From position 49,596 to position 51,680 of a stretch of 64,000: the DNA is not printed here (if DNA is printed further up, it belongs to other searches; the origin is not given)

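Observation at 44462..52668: Rex-controlled trimeric [FeFe]-hydrogenase cluster with an embedded sensory hydrogenase and phosphatase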

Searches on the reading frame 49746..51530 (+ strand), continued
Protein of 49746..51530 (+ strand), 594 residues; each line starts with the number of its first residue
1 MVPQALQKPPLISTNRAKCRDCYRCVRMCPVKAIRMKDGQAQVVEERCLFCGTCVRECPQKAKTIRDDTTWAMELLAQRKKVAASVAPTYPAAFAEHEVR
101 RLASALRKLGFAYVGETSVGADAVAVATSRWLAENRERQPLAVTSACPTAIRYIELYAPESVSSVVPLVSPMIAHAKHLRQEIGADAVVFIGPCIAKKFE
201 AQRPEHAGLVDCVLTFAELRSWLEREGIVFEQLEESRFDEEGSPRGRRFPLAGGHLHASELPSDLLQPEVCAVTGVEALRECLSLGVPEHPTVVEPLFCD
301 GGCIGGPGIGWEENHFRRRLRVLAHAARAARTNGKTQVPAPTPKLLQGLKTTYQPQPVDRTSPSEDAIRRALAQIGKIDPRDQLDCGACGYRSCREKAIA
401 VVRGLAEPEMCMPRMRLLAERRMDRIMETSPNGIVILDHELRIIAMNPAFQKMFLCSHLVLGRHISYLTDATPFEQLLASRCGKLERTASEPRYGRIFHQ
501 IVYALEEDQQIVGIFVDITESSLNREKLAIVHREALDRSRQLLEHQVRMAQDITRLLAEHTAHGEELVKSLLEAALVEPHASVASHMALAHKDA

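Call 9: find_homologous_proteins(query=window:49746-51530:+, max_evalue=1e-10)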
Query window:49746-51530:+ (594 aa): 3879 proteins with E <= 1e-10 among 8000 candidates; the best 120 are listed.
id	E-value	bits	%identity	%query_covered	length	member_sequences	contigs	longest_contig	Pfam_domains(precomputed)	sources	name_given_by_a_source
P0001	0.0e+0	1338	100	100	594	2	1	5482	PF14697.12,PF13188.14,PF02906.20,PF04060.19,PF00037.33,PF12838.13,PF13237.12,PF13187.12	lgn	-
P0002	2.3e-286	969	78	92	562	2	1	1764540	PF13188.14,PF02906.20,PF04060.19,PF00037.33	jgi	jgi:iron only hydrogenase large subunit-like protein/uncharacterized Fe-S cluster-containing protein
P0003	3.8e-276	936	71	98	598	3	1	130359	PF14697.12,PF13188.14,PF02906.20,PF04060.19,PF00037.33,PF12838.13,PF13237.12,PF13187.12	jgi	jgi:iron only hydrogenase large subunit-like protein/uncharacterized Fe-S cluster-containing protein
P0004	4.7e-264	896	70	96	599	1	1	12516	PF14697.12,PF13188.14,PF02906.20,PF04060.19,PF12837.13,PF00037.33,PF12838.13,PF13237.12,PF13187.12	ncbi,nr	ncbi:MAG: 4Fe-4S binding protein [Candidatus Sumerlaeaceae bacterium]|nr:4Fe-4S binding protein [Can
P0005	2.7e-262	890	69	98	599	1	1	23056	PF13188.14,PF02906.20,PF04060.19,PF12837.13,PF00037.33,PF12838.13,PF00989.32,PF13237.12,PF13187.12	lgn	-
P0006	1.5e-261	887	69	97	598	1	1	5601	PF14697.12,PF13188.14,PF02906.20,PF04060.19,PF12837.13,PF00037.33,PF12838.13,PF00989.32,PF13237.12,PF13187.12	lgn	-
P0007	1.4e-257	874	68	97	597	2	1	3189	PF14697.12,PF13188.14,PF02906.20,PF04060.19,PF00037.33,PF12838.13,PF13237.12,PF13187.12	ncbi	-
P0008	9.8e-242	822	64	96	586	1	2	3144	PF14697.12,PF13188.14,PF02906.20,PF04060.19,PF00037.33,PF12838.13,PF13237.12,PF13187.12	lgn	-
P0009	1.1e-240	819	64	97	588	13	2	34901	PF14697.12,PF13426.14,PF13188.14,PF12837.13,PF12838.13,PF02906.20,PF04060.19,PF00037.33,PF08448.17,PF00989.32,PF13237.12,PF13187.12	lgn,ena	-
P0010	3.3e-189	649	52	95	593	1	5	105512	PF14697.12,PF13426.14,PF13188.14,PF12837.13,PF13484.12,PF12838.13,PF02906.20,PF12797.13,PF04060.19,PF00037.33,PF00989.32,PF13237.12,PF13187.12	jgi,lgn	jgi:PAS domain S-box-containing protein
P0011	3.1e-186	639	53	95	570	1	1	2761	PF13426.14,PF13188.14,PF02906.20,PF04060.19,PF00037.33,PF12838.13,PF13237.12,PF13187.12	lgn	-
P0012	2.9e-185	636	52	96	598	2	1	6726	PF14697.12,PF13426.14,PF13188.14,PF12837.13,PF12838.13,PF02906.20,PF12797.13,PF04060.19,PF00037.33,PF00989.32,PF13237.12,PF13187.12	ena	-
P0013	1.9e-184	633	51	96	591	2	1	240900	PF14697.12,PF13426.14,PF13188.14,PF12837.13,PF13484.12,PF12838.13,PF02906.20,PF12797.13,PF04060.19,PF00037.33,PF13237.12,PF13187.12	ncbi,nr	ncbi:MAG: 4Fe-4S binding protein [Armatimonadetes bacterium]|nr:4Fe-4S binding protein [Armatimonado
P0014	1.3e-183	630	53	96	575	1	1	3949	PF14697.12,PF13188.14,PF02906.20,PF04060.19,PF12837.13,PF00037.33,PF12838.13,PF00989.32,PF13237.12,PF13187.12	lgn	-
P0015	1.0e-182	627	50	97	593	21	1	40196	PF14697.12,PF13426.14,PF13188.14,PF02906.20,PF12797.13,PF04060.19,PF12837.13,PF00037.33,PF12838.13,PF13237.12,PF13187.12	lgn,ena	-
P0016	1.7e-182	626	53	96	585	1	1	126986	PF14697.12,PF13188.14,PF12837.13,PF12838.13,PF02906.20,PF12797.13,PF04060.19,PF00037.33,PF08448.17,PF00989.32,PF13237.12,PF13187.12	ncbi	-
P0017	9.3e-182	624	52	95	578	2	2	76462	PF14697.12,PF13426.14,PF13188.14,PF12837.13,PF13484.12,PF12838.13,PF02906.20,PF12797.13,PF04060.19,PF00037.33,PF00989.32,PF13237.12,PF13187.12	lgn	-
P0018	1.3e-181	624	51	95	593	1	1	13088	PF13188.14,PF02906.20,PF04060.19,PF00037.33,PF12838.13,PF13237.12,PF13187.12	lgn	-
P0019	2.7e-181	622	51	96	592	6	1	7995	PF14697.12,PF13426.14,PF13188.14,PF12837.13,PF12838.13,PF02906.20,PF12797.13,PF04060.19,PF00037.33,PF00989.32,PF13237.12,PF13187.12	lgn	-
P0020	1.1e-180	620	52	96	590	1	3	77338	PF13188.14,PF02906.20,PF12797.13,PF04060.19,PF12837.13,PF00037.33,PF12838.13,PF13237.12,PF13187.12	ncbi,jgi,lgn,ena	jgi:PAS domain S-box-containing protein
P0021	1.1e-180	620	52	96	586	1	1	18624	PF14697.12,PF13188.14,PF02906.20,PF12797.13,PF04060.19,PF12837.13,PF00037.33,PF13484.12,PF12838.13,PF13237.12,PF13187.12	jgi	jgi:iron only hydrogenase large subunit-like protein/uncharacterized Fe-S cluster-containing protein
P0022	6.5e-180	618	50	95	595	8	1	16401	PF13188.14,PF02906.20,PF04060.19,PF00037.33,PF13484.12,PF12838.13,PF13237.12,PF13187.12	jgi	jgi:iron only hydrogenase large subunit-like protein/uncharacterized Fe-S cluster-containing protein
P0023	6.8e-180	618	52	96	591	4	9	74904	PF14697.12,PF13188.14,PF02906.20,PF04060.19,PF12837.13,PF00037.33,PF13484.12,PF12838.13,PF13237.12,PF13187.12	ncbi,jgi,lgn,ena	-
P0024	9.9e-180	617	52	95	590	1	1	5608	PF14697.12,PF13188.14,PF02906.20,PF04060.19,PF12838.13,PF13237.12,PF13187.12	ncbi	-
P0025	1.6e-179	617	51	96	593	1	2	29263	PF14697.12,PF13188.14,PF02906.20,PF12797.13,PF04060.19,PF12837.13,PF00037.33,PF13484.12,PF12838.13,PF13237.12,PF13187.12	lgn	-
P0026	2.2e-179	616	51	95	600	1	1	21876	PF14697.12,PF13188.14,PF02906.20,PF04060.19,PF00037.33,PF12838.13,PF25160.2,PF13237.12,PF13187.12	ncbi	ncbi:MAG: [Fe-Fe] hydrogenase large subunit C-terminal domain-containing protein [Phycisphaerae bact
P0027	5.1e-179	615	53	95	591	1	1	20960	PF14697.12,PF13188.14,PF02906.20,PF04060.19,PF12837.13,PF00037.33,PF13484.12,PF12838.13,PF13237.12,PF13187.12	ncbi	-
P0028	8.4e-179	614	52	95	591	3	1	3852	PF14697.12,PF13188.14,PF02906.20,PF04060.19,PF00037.33,PF13484.12,PF12838.13,PF25160.2,PF13237.12,PF13187.12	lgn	-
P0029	9.0e-179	614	51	96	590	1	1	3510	PF14697.12,PF13188.14,PF02906.20,PF04060.19,PF00037.33,PF12838.13,PF13237.12,PF13187.12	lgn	-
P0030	9.8e-179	614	51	96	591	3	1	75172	PF14697.12,PF13188.14,PF02906.20,PF04060.19,PF12837.13,PF00037.33,PF12838.13,PF25160.2,PF13237.12,PF13187.12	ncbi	ncbi:MAG: [Fe-Fe] hydrogenase large subunit C-terminal domain-containing protein [Armatimonadia bact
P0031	1.2e-178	614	51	95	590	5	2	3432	PF14697.12,PF13188.14,PF02906.20,PF04060.19,PF12837.13,PF00037.33,PF13484.12,PF12838.13,PF13237.12,PF13187.12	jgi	jgi:iron only hydrogenase large subunit-like protein/uncharacterized Fe-S cluster-containing protein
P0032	1.6e-178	613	52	95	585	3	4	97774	PF14697.12,PF13188.14,PF02906.20,PF12797.13,PF04060.19,PF12837.13,PF00037.33,PF13484.12,PF12838.13,PF13237.12,PF13187.12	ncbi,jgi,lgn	-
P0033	2.7e-178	613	52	95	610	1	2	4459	PF13188.14,PF12837.13,PF13484.12,PF12838.13,PF02906.20,PF12797.13,PF04060.19,PF00037.33,PF00989.32,PF25160.2,PF13237.12,PF13187.12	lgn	-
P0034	3.6e-178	612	51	95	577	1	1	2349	PF14697.12,PF13188.14,PF02906.20,PF04060.19,PF12837.13,PF00037.33,PF13484.12,PF12838.13,PF13237.12,PF13187.12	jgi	jgi:iron only hydrogenase large subunit-like protein/uncharacterized Fe-S cluster-containing protein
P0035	5.2e-178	612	51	95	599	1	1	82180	PF14697.12,PF13188.14,PF02906.20,PF04060.19,PF12837.13,PF00037.33,PF12838.13,PF13237.12,PF13187.12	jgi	jgi:iron only hydrogenase large subunit-like protein/uncharacterized Fe-S cluster-containing protein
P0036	8.2e-178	611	50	96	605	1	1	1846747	PF14697.12,PF02906.20,PF12797.13,PF04060.19,PF12837.13,PF00037.33,PF13484.12,PF12838.13,PF13237.12,PF13187.12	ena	-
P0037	9.5e-178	611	52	95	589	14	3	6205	PF14697.12,PF13426.14,PF13188.14,PF12837.13,PF13484.12,PF12838.13,PF02906.20,PF04060.19,PF00037.33,PF00989.32,PF13237.12,PF13187.12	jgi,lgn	jgi:PAS domain S-box-containing protein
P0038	1.3e-177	610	50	97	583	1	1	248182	PF14697.12,PF13188.14,PF02906.20,PF04060.19,PF12837.13,PF00037.33,PF13484.12,PF12838.13,PF00989.32,PF13237.12,PF13187.12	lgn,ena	-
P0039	1.5e-177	610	52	95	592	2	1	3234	PF14697.12,PF13188.14,PF02906.20,PF04060.19,PF12837.13,PF00037.33,PF12838.13,PF13237.12,PF13187.12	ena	-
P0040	2.2e-177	610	52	95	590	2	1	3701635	PF14697.12,PF13188.14,PF02906.20,PF04060.19,PF12837.13,PF00037.33,PF13484.12,PF12838.13,PF13237.12,PF13187.12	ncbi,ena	-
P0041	2.3e-177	609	51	95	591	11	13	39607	PF14697.12,PF13188.14,PF02906.20,PF04060.19,PF00037.33,PF13484.12,PF12838.13,PF13237.12,PF13187.12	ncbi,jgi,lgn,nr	ncbi:MAG TPA: 4Fe-4S dicluster domain-containing protein [Armatimonadetes bacterium]|jgi:iron only h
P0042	2.5e-177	609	51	96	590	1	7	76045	PF14697.12,PF13188.14,PF02906.20,PF04060.19,PF12837.13,PF00037.33,PF13484.12,PF12838.13,PF00989.32,PF13237.12,PF13187.12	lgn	-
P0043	3.2e-177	609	51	95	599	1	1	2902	PF14697.12,PF13188.14,PF02906.20,PF04060.19,PF12837.13,PF00037.33,PF12838.13,PF13237.12,PF13187.12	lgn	-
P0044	3.6e-177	609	52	95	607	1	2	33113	PF13188.14,PF02906.20,PF04060.19,PF12837.13,PF00037.33,PF12838.13,PF13237.12,PF13187.12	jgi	jgi:iron only hydrogenase large subunit-like protein/uncharacterized Fe-S cluster-containing protein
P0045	3.7e-177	609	50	98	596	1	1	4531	PF14697.12,PF13188.14,PF02906.20,PF04060.19,PF12837.13,PF00037.33,PF12838.13,PF13237.12,PF13187.12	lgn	-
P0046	5.6e-177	608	50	95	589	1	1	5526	PF13426.14,PF13188.14,PF02906.20,PF04060.19,PF00037.33,PF13484.12,PF12838.13,PF13237.12,PF13187.12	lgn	-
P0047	6.7e-177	608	51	96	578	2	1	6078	PF14697.12,PF13188.14,PF02906.20,PF04060.19,PF00037.33,PF13484.12,PF12838.13,PF13237.12,PF13187.12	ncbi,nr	ncbi:4Fe-4S dicluster domain-containing protein, partial [bacterium]|nr:4Fe-4S dicluster domain-cont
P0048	7.5e-177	608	52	95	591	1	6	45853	PF14697.12,PF13188.14,PF02906.20,PF12797.13,PF04060.19,PF12837.13,PF00037.33,PF12838.13,PF00989.32,PF13237.12,PF13187.12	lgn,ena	-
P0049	7.6e-177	608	51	96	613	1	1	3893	PF14697.12,PF13188.14,PF02906.20,PF04060.19,PF12837.13,PF00037.33,PF12838.13,PF25160.2,PF13237.12,PF13187.12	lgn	-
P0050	7.8e-177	608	52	95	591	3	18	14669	PF14697.12,PF13426.14,PF13188.14,PF02906.20,PF04060.19,PF12837.13,PF00037.33,PF12838.13,PF13237.12,PF13187.12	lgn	-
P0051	8.0e-177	608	51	95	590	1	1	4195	PF13188.14,PF02906.20,PF04060.19,PF00037.33,PF12838.13,PF13237.12,PF13187.12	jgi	jgi:iron only hydrogenase large subunit-like protein/uncharacterized Fe-S cluster-containing protein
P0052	9.2e-177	607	51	95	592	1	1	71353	PF14697.12,PF13188.14,PF02906.20,PF04060.19,PF12837.13,PF00037.33,PF12838.13,PF13237.12,PF13187.12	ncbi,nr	ncbi:4Fe-4S binding protein [bacterium]|nr:4Fe-4S binding protein [bacterium]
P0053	1.1e-176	607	51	96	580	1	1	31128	PF14697.12,PF13188.14,PF02906.20,PF04060.19,PF12837.13,PF00037.33,PF13484.12,PF12838.13,PF13237.12,PF13187.12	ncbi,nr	ncbi:MAG: 4Fe-4S binding protein [Candidatus Hydrogenedentes bacterium]|nr:4Fe-4S binding protein [C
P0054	1.3e-176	607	51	95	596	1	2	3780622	PF14697.12,PF13188.14,PF02906.20,PF04060.19,PF12837.13,PF00037.33,PF13484.12,PF12838.13,PF13237.12,PF13187.12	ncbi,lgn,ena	-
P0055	1.4e-176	607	51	95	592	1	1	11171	PF14697.12,PF13188.14,PF02906.20,PF04060.19,PF12837.13,PF00037.33,PF12838.13,PF13237.12,PF13187.12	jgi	-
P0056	1.5e-176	607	51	95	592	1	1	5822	PF14697.12,PF13188.14,PF02906.20,PF04060.19,PF12837.13,PF00037.33,PF12838.13,PF13237.12,PF13187.12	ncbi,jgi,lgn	-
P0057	1.6e-176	607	50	96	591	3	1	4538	PF14697.12,PF13188.14,PF02906.20,PF04060.19,PF12837.13,PF00037.33,PF12838.13,PF25160.2,PF13237.12,PF13187.12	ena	-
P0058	1.6e-176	607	50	95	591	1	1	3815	PF14697.12,PF13188.14,PF02906.20,PF04060.19,PF00037.33,PF12838.13,PF13237.12,PF13187.12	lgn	-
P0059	2.1e-176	606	50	96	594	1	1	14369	PF14697.12,PF13426.14,PF13188.14,PF02906.20,PF04060.19,PF00037.33,PF13484.12,PF12838.13,PF13237.12,PF13187.12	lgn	-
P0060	2.7e-176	606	51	96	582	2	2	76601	PF14697.12,PF13188.14,PF12837.13,PF13484.12,PF12838.13,PF02906.20,PF04060.19,PF00037.33,PF00989.32,PF25160.2,PF13237.12,PF13187.12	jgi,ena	-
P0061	2.9e-176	606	51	95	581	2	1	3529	PF14697.12,PF02906.20,PF12797.13,PF04060.19,PF12837.13,PF00037.33,PF13484.12,PF12838.13,PF13237.12,PF13187.12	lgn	-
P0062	3.8e-176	605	51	95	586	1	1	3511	PF14697.12,PF13188.14,PF02906.20,PF04060.19,PF12837.13,PF00037.33,PF12838.13,PF00989.32,PF13237.12,PF13187.12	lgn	-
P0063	4.2e-176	605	51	95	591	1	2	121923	PF14697.12,PF13188.14,PF02906.20,PF04060.19,PF12837.13,PF00037.33,PF12838.13,PF25160.2,PF13237.12,PF13187.12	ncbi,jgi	ncbi:MAG: [Fe-Fe] hydrogenase large subunit C-terminal domain-containing protein [Phycisphaerae bact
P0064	4.3e-176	605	51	94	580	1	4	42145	PF14697.12,PF13188.14,PF02906.20,PF04060.19,PF12837.13,PF00037.33,PF13484.12,PF12838.13,PF00989.32,PF13237.12,PF13187.12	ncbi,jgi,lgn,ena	jgi:iron only hydrogenase large subunit-like protein/uncharacterized Fe-S cluster-containing protein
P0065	4.7e-176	605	52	95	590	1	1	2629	PF14697.12,PF13188.14,PF02906.20,PF04060.19,PF12837.13,PF00037.33,PF12838.13,PF13237.12,PF13187.12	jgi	jgi:iron only hydrogenase large subunit-like protein/uncharacterized Fe-S cluster-containing protein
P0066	4.7e-176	605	52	96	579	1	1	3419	PF14697.12,PF13426.14,PF13188.14,PF02906.20,PF12797.13,PF04060.19,PF12837.13,PF00037.33,PF12838.13,PF13237.12,PF13187.12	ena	-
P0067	6.7e-176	605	50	96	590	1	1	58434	PF13188.14,PF02906.20,PF12797.13,PF04060.19,PF12837.13,PF00037.33,PF12838.13,PF13237.12,PF13187.12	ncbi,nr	ncbi:MAG: 4Fe-4S binding protein [Phycisphaerae bacterium]|nr:4Fe-4S binding protein [Phycisphaerae 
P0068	7.1e-176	605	51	96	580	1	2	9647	PF14697.12,PF13188.14,PF02906.20,PF04060.19,PF12837.13,PF00037.33,PF13484.12,PF12838.13,PF00989.32,PF13237.12,PF13187.12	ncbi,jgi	jgi:iron only hydrogenase large subunit-like protein/uncharacterized Fe-S cluster-containing protein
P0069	1.1e-175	604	50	96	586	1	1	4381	PF14697.12,PF13188.14,PF02906.20,PF04060.19,PF00037.33,PF13484.12,PF12838.13,PF25160.2,PF13237.12,PF13187.12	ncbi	-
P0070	1.2e-175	604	50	96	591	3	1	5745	PF14697.12,PF13188.14,PF02906.20,PF04060.19,PF12837.13,PF00037.33,PF12838.13,PF25160.2,PF13237.12,PF13187.12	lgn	-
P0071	1.4e-175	604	49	96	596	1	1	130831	PF13188.14,PF02906.20,PF04060.19,PF00037.33,PF13484.12,PF12838.13,PF13237.12,PF13187.12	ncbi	ncbi:MAG: [Fe-Fe] hydrogenase large subunit C-terminal domain-containing protein [Armatimonadota bac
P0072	1.6e-175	603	52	95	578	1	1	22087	PF14697.12,PF13188.14,PF12837.13,PF12838.13,PF02906.20,PF12797.13,PF04060.19,PF00037.33,PF00989.32,PF25160.2,PF13237.12,PF13187.12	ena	-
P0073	1.7e-175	603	51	96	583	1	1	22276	PF14697.12,PF13188.14,PF02906.20,PF04060.19,PF12837.13,PF00037.33,PF12838.13,PF13237.12,PF13187.12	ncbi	-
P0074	1.8e-175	603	51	96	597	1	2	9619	PF13188.14,PF02906.20,PF04060.19,PF12837.13,PF00037.33,PF12838.13,PF13237.12,PF13187.12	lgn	-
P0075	2.0e-175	603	51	95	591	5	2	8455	PF14697.12,PF13188.14,PF02906.20,PF04060.19,PF12837.13,PF00037.33,PF12838.13,PF00989.32,PF25160.2,PF13237.12,PF13187.12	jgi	-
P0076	2.7e-175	603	50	95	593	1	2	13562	PF14697.12,PF13188.14,PF02906.20,PF04060.19,PF12837.13,PF00037.33,PF12838.13,PF13237.12,PF13187.12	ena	-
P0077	3.2e-175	602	51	95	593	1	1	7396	PF14697.12,PF13426.14,PF13188.14,PF02906.20,PF04060.19,PF00037.33,PF13484.12,PF12838.13,PF13237.12,PF13187.12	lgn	-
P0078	3.6e-175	602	52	95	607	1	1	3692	PF14697.12,PF13188.14,PF02906.20,PF04060.19,PF12837.13,PF00037.33,PF12838.13,PF25160.2,PF13237.12,PF13187.12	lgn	-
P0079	4.1e-175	602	51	95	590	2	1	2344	PF14697.12,PF13188.14,PF02906.20,PF04060.19,PF12837.13,PF00037.33,PF12838.13,PF00989.32,PF25160.2,PF13237.12,PF13187.12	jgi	-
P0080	4.2e-175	602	51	95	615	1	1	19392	PF14697.12,PF13188.14,PF02906.20,PF04060.19,PF12837.13,PF00037.33,PF12838.13,PF25160.2,PF13237.12,PF13187.12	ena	-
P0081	4.4e-175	602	49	96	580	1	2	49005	PF13188.14,PF02906.20,PF04060.19,PF12837.13,PF00037.33,PF13484.12,PF12838.13,PF00989.32,PF13237.12,PF13187.12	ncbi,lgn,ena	-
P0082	4.5e-175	602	53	96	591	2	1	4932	PF14697.12,PF13188.14,PF02906.20,PF04060.19,PF12837.13,PF00037.33,PF12838.13,PF25160.2,PF13237.12,PF13187.12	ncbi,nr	ncbi:MAG: [Fe-Fe] hydrogenase large subunit C-terminal domain-containing protein [bacterium]|nr:[Fe-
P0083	5.0e-175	602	51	95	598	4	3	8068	PF14697.12,PF13188.14,PF02906.20,PF04060.19,PF12837.13,PF00037.33,PF12838.13,PF13237.12,PF13187.12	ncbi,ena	-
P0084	5.3e-175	602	50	97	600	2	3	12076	PF14697.12,PF13188.14,PF02906.20,PF04060.19,PF12837.13,PF00037.33,PF12838.13,PF13237.12,PF13187.12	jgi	-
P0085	5.8e-175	602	51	96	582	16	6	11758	PF14697.12,PF02906.20,PF04060.19,PF12837.13,PF00037.33,PF13484.12,PF12838.13,PF00989.32,PF13237.12,PF13187.12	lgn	-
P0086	6.3e-175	601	51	94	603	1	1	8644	PF14697.12,PF13188.14,PF02906.20,PF04060.19,PF00037.33,PF12838.13,PF00989.32,PF13237.12,PF13187.12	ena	-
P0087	7.2e-175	601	51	95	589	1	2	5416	PF14697.12,PF13188.14,PF12837.13,PF13484.12,PF12838.13,PF02906.20,PF04060.19,PF00037.33,PF00989.32,PF25160.2,PF13237.12,PF13187.12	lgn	-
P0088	7.5e-175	601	51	95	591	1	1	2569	PF14697.12,PF13188.14,PF02906.20,PF04060.19,PF12837.13,PF00037.33,PF12838.13,PF25160.2,PF13237.12,PF13187.12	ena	-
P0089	8.3e-175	601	49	96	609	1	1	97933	PF14697.12,PF13188.14,PF02906.20,PF04060.19,PF12837.13,PF00037.33,PF13484.12,PF12838.13,PF13237.12,PF13187.12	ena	-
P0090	9.0e-175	601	52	95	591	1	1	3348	PF13188.14,PF02906.20,PF04060.19,PF00037.33,PF12838.13,PF13237.12,PF13187.12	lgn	-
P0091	9.4e-175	601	51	96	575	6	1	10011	PF14697.12,PF13188.14,PF02906.20,PF04060.19,PF00037.33,PF12838.13,PF13237.12,PF13187.12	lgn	-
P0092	1.0e-174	601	50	95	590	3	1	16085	PF14697.12,PF13426.14,PF13188.14,PF02906.20,PF04060.19,PF00037.33,PF12838.13,PF13237.12,PF13187.12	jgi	jgi:PAS domain S-box-containing protein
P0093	1.2e-174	601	50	96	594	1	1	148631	PF14697.12,PF13188.14,PF02906.20,PF04060.19,PF12837.13,PF00037.33,PF12838.13,PF13237.12,PF13187.12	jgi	jgi:PAS domain S-box-containing protein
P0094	1.4e-174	600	51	98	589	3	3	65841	PF14697.12,PF13188.14,PF02906.20,PF04060.19,PF12837.13,PF00037.33,PF12838.13,PF00989.32,PF13237.12,PF13187.12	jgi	jgi:PAS domain S-box-containing protein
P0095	1.5e-174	600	50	96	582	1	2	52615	PF14697.12,PF13188.14,PF12837.13,PF13484.12,PF12838.13,PF02906.20,PF04060.19,PF00037.33,PF00989.32,PF25160.2,PF13237.12,PF13187.12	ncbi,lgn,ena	-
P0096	1.6e-174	600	51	98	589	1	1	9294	PF14697.12,PF13188.14,PF02906.20,PF04060.19,PF12837.13,PF00037.33,PF13484.12,PF12838.13,PF00989.32,PF13237.12,PF13187.12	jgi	jgi:iron only hydrogenase large subunit-like protein/uncharacterized Fe-S cluster-containing protein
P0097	1.8e-174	600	50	95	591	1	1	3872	PF14697.12,PF13188.14,PF02906.20,PF04060.19,PF00037.33,PF13484.12,PF12838.13,PF13237.12,PF13187.12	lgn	-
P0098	1.8e-174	600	52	95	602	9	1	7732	PF14697.12,PF13188.14,PF02906.20,PF04060.19,PF12837.13,PF00037.33,PF13746.12,PF12838.13,PF13237.12,PF13187.12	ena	-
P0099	2.2e-174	600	49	97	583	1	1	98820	PF14697.12,PF13188.14,PF02906.20,PF04060.19,PF12837.13,PF00037.33,PF12838.13,PF13237.12,PF13187.12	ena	-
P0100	3.1e-174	599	51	95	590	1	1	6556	PF14697.12,PF13188.14,PF02906.20,PF04060.19,PF12837.13,PF00037.33,PF13484.12,PF12838.13,PF13237.12,PF13187.12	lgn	-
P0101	3.4e-174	599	50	96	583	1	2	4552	PF14697.12,PF02906.20,PF04060.19,PF12837.13,PF00037.33,PF12838.13,PF25160.2,PF13237.12,PF13187.12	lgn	-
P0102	3.6e-174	599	51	96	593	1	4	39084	PF13188.14,PF02906.20,PF04060.19,PF00037.33,PF12838.13,PF13237.12,PF13187.12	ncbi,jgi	jgi:PAS domain S-box-containing protein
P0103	4.8e-174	599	50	99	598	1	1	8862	PF14697.12,PF13188.14,PF02906.20,PF04060.19,PF00037.33,PF13484.12,PF12838.13,PF13237.12,PF13187.12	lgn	-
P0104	5.0e-174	598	51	95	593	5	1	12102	PF14697.12,PF02906.20,PF04060.19,PF00037.33,PF12838.13,PF13237.12,PF13187.12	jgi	jgi:iron only hydrogenase large subunit-like protein/uncharacterized Fe-S cluster-containing protein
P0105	5.1e-174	598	51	94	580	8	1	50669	PF14697.12,PF02906.20,PF04060.19,PF12837.13,PF00037.33,PF13484.12,PF12838.13,PF00989.32,PF25160.2,PF13237.12,PF13187.12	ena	-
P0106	5.5e-174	598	50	96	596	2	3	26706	PF14697.12,PF13188.14,PF02906.20,PF04060.19,PF12837.13,PF00037.33,PF13484.12,PF12838.13,PF13237.12,PF13187.12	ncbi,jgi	-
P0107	6.0e-174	598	52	95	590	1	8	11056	PF14697.12,PF13188.14,PF12837.13,PF12838.13,PF02906.20,PF12797.13,PF04060.19,PF00037.33,PF00989.32,PF25160.2,PF13237.12,PF13187.12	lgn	-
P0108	7.9e-174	598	48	96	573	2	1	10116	PF14697.12,PF13188.14,PF02906.20,PF12797.13,PF04060.19,PF12837.13,PF00037.33,PF13484.12,PF12838.13,PF13237.12,PF13187.12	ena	-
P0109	8.0e-174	598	51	96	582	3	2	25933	PF14697.12,PF13188.14,PF02906.20,PF04060.19,PF00037.33,PF13484.12,PF12838.13,PF00989.32,PF13237.12,PF13187.12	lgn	-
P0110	9.5e-174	598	52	95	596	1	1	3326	PF14697.12,PF13188.14,PF02906.20,PF04060.19,PF12837.13,PF00037.33,PF12838.13,PF13237.12,PF13187.12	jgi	jgi:iron only hydrogenase large subunit-like protein/uncharacterized Fe-S cluster-containing protein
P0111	1.0e-173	597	51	95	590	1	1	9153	PF14697.12,PF13188.14,PF02906.20,PF04060.19,PF00037.33,PF12838.13,PF00989.32,PF13237.12,PF13187.12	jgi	jgi:PAS domain S-box-containing protein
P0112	1.1e-173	597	48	97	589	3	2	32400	PF14697.12,PF13426.14,PF13188.14,PF02906.20,PF04060.19,PF12837.13,PF00037.33,PF12838.13,PF25160.2,PF13237.12,PF13187.12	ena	-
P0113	1.1e-173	597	50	97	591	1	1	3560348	PF13188.14,PF02906.20,PF04060.19,PF12837.13,PF00037.33,PF12838.13,PF00989.32,PF13237.12,PF13187.12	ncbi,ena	-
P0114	1.3e-173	597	51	96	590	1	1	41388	PF14697.12,PF13188.14,PF02906.20,PF12797.13,PF04060.19,PF12837.13,PF00037.33,PF13484.12,PF12838.13,PF13237.12,PF13187.12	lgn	-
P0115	1.5e-173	597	51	95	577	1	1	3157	PF14697.12,PF13188.14,PF12837.13,PF13484.12,PF12838.13,PF02906.20,PF12797.13,PF04060.19,PF00037.33,PF00989.32,PF25160.2,PF13237.12,PF13187.12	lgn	-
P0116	2.2e-173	596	49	96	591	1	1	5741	PF14697.12,PF13188.14,PF02906.20,PF04060.19,PF00037.33,PF13484.12,PF12838.13,PF13237.12,PF13187.12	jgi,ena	-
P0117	2.3e-173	596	52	95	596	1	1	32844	PF13426.14,PF13188.14,PF02906.20,PF04060.19,PF12837.13,PF00037.33,PF12838.13,PF00989.32,PF13237.12,PF13187.12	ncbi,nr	ncbi:MAG: PAS domain S-box protein [Planctomycetes bacterium]|nr:PAS domain S-box protein [Planctomy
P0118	2.4e-173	596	51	95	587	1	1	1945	PF14697.12,PF13188.14,PF02906.20,PF04060.19,PF12837.13,PF00037.33,PF12838.13,PF13237.12,PF13187.12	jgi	jgi:iron only hydrogenase large subunit-like protein/uncharacterized Fe-S cluster-containing protein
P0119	2.5e-173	596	49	96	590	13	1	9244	PF13188.14,PF02906.20,PF04060.19,PF00037.33,PF12838.13,PF00989.32,PF13237.12,PF13187.12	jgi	-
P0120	2.9e-173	596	51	95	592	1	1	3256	PF14697.12,PF13188.14,PF12837.13,PF13484.12,PF12838.13,PF02906.20,PF04060.19,PF00037.33,PF00989.32,PF25160.2,PF13237.12,PF13187.12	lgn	-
